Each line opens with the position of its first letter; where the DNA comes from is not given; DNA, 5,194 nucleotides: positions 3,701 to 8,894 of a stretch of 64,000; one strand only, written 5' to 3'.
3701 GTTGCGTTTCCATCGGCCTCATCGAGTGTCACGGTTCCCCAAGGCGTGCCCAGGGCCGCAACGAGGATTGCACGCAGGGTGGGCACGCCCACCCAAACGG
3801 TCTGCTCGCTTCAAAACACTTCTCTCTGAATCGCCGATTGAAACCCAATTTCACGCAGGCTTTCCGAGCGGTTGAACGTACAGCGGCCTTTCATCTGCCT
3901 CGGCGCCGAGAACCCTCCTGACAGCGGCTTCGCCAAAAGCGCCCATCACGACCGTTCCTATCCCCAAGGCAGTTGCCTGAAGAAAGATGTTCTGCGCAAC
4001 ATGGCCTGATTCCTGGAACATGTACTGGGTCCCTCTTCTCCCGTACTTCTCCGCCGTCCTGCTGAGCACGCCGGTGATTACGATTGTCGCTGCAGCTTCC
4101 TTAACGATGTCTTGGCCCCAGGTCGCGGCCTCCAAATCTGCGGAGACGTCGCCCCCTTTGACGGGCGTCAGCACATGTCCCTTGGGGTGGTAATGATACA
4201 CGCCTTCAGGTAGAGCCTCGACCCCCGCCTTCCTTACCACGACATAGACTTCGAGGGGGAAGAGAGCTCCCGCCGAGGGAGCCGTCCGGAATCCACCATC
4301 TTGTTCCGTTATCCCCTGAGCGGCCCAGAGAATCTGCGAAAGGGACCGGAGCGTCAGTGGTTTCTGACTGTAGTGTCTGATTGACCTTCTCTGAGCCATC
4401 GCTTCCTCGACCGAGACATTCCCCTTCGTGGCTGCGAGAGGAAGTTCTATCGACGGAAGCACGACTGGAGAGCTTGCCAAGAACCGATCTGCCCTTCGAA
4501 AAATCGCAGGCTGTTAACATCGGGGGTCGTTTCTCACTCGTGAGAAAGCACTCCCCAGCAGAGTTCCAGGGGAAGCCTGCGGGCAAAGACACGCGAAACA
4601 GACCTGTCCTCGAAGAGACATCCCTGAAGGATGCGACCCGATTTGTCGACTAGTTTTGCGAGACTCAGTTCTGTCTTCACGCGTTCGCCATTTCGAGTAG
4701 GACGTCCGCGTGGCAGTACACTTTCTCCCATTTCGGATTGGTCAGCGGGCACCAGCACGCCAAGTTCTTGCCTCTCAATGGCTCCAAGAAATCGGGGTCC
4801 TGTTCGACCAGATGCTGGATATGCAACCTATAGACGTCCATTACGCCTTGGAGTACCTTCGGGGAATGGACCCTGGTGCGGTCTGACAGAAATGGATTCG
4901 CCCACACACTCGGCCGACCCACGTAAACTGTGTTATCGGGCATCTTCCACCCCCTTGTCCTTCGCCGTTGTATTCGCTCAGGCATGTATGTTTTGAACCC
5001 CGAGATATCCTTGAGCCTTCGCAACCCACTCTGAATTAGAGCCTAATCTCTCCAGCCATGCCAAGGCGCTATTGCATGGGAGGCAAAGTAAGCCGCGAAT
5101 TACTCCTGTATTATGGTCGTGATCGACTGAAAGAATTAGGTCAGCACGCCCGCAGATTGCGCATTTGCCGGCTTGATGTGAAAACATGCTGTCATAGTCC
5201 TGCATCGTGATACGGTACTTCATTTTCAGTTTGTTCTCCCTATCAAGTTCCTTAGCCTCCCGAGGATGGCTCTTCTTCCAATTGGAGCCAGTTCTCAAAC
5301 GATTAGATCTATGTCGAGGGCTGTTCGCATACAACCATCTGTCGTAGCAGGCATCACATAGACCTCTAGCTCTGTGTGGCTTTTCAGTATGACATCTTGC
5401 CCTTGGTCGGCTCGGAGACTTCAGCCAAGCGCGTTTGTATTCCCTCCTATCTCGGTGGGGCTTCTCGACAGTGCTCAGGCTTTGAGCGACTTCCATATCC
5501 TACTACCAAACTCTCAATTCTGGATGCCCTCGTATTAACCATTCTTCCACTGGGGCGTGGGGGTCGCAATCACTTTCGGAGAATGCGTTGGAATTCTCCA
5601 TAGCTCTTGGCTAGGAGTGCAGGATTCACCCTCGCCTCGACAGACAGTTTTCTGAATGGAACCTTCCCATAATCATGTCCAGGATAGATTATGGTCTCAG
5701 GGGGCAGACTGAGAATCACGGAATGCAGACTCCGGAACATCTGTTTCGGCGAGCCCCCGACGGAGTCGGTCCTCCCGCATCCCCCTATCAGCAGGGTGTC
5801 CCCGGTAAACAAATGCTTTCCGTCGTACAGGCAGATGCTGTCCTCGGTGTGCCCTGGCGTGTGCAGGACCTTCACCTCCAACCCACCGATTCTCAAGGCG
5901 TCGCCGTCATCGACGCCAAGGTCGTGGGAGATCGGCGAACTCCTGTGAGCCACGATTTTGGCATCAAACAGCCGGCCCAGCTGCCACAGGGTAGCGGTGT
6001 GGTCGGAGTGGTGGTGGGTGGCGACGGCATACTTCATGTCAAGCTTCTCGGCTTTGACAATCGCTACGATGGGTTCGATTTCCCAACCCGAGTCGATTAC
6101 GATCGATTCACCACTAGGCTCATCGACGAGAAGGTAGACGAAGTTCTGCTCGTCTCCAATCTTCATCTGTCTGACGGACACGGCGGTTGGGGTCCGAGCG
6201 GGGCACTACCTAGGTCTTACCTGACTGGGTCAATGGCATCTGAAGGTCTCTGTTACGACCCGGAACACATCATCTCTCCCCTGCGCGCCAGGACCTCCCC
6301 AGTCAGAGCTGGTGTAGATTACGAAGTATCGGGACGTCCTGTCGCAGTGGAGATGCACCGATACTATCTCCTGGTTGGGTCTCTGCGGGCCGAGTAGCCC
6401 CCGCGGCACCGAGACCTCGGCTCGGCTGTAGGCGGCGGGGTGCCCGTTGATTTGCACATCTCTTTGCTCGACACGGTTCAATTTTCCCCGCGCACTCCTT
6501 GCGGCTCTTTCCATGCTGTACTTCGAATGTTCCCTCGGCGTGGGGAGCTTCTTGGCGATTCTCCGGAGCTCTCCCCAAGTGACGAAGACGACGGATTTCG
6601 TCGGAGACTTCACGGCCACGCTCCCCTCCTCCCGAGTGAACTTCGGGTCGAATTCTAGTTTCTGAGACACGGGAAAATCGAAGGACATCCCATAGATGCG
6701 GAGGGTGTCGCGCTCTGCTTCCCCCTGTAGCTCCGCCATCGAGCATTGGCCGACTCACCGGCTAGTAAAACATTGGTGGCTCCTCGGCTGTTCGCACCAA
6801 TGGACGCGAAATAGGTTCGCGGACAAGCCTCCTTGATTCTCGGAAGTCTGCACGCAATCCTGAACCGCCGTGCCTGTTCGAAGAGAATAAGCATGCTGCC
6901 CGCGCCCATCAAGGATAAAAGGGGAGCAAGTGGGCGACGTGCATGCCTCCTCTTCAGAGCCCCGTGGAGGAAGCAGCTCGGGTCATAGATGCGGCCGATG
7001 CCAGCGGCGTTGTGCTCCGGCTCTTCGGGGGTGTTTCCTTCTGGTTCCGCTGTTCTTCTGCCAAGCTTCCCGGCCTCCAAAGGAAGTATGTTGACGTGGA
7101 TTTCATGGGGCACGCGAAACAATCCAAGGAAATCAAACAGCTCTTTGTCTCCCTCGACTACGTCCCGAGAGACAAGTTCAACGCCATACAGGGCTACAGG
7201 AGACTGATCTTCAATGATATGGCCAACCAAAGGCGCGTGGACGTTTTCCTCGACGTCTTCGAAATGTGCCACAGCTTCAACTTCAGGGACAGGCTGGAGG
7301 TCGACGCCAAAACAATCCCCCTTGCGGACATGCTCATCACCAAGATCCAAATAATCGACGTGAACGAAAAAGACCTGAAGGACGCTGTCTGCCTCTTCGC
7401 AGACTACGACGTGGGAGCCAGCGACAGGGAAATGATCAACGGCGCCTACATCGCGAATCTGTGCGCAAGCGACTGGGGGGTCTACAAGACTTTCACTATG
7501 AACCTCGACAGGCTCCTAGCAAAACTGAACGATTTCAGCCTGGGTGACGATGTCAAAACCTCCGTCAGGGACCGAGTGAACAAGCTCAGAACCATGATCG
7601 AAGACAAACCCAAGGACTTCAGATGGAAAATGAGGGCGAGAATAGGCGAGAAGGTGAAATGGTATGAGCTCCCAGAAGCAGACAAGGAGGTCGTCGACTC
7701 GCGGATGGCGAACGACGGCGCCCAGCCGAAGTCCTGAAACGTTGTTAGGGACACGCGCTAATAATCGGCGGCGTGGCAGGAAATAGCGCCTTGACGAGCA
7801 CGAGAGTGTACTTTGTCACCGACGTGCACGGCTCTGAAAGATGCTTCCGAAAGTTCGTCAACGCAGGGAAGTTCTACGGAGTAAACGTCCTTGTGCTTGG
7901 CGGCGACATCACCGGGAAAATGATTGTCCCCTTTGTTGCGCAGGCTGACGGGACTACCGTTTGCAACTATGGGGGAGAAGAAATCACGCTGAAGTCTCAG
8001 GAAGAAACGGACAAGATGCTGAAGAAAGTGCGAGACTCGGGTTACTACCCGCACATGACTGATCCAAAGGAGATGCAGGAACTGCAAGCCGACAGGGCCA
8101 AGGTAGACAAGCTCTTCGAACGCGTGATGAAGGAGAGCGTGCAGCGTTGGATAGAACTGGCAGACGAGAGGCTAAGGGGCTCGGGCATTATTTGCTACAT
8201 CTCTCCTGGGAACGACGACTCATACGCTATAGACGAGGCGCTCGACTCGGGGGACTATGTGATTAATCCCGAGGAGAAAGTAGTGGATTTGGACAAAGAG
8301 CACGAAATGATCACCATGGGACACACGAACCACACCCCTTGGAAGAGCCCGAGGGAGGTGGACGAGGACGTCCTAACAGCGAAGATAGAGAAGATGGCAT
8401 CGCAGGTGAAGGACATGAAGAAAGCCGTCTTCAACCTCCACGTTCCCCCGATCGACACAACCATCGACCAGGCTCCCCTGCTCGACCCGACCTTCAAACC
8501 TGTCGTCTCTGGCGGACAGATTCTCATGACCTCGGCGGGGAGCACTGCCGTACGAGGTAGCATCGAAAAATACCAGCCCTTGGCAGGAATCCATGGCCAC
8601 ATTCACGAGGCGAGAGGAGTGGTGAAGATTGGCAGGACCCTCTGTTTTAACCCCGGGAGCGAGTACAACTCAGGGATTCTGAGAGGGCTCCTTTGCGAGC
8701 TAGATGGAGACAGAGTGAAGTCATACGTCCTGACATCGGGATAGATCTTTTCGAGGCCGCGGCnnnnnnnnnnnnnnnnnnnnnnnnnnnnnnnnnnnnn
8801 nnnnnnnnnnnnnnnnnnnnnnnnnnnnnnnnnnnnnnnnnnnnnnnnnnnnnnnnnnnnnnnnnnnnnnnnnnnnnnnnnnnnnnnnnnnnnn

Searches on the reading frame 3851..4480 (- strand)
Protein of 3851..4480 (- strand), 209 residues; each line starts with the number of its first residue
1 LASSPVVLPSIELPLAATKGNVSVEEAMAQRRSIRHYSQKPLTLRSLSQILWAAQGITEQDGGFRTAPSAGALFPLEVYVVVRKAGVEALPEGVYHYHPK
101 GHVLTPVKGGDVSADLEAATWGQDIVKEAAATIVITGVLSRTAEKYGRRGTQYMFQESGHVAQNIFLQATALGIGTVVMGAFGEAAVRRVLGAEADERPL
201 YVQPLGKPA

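Call 39: search_protein_families(library=pfam, proteins=[window:3851-4480:-], max_evalue=0.00001)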
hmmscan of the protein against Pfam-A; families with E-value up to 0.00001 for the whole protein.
window:3851-4480:- (209 aa): 1 family
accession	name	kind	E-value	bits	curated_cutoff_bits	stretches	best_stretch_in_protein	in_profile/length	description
PF00881.29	Nitroreductase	-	5.9e-32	111.6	23.5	1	29-207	2-167/167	Nitroreductase family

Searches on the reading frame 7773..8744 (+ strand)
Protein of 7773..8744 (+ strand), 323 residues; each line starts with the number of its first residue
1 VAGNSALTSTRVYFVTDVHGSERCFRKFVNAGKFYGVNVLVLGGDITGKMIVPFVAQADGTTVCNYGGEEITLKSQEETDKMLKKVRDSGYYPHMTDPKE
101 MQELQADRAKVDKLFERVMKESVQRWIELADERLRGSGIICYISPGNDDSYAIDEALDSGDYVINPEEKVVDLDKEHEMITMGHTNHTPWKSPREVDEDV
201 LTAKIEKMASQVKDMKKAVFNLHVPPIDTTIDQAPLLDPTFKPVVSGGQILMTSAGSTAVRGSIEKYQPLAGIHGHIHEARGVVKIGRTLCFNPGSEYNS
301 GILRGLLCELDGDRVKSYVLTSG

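Call 5: search_protein_families(library=pfam, proteins=[window:7773-8744:+])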
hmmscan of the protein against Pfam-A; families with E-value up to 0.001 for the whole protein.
window:7773-8744:+ (323 aa): 1 family
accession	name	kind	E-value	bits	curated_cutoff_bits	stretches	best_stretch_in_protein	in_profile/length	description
PF12850.12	Metallophos_2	-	0.00034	21.1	27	0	271-296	110-134/154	Calcineurin-like phosphoesterase superfamily domain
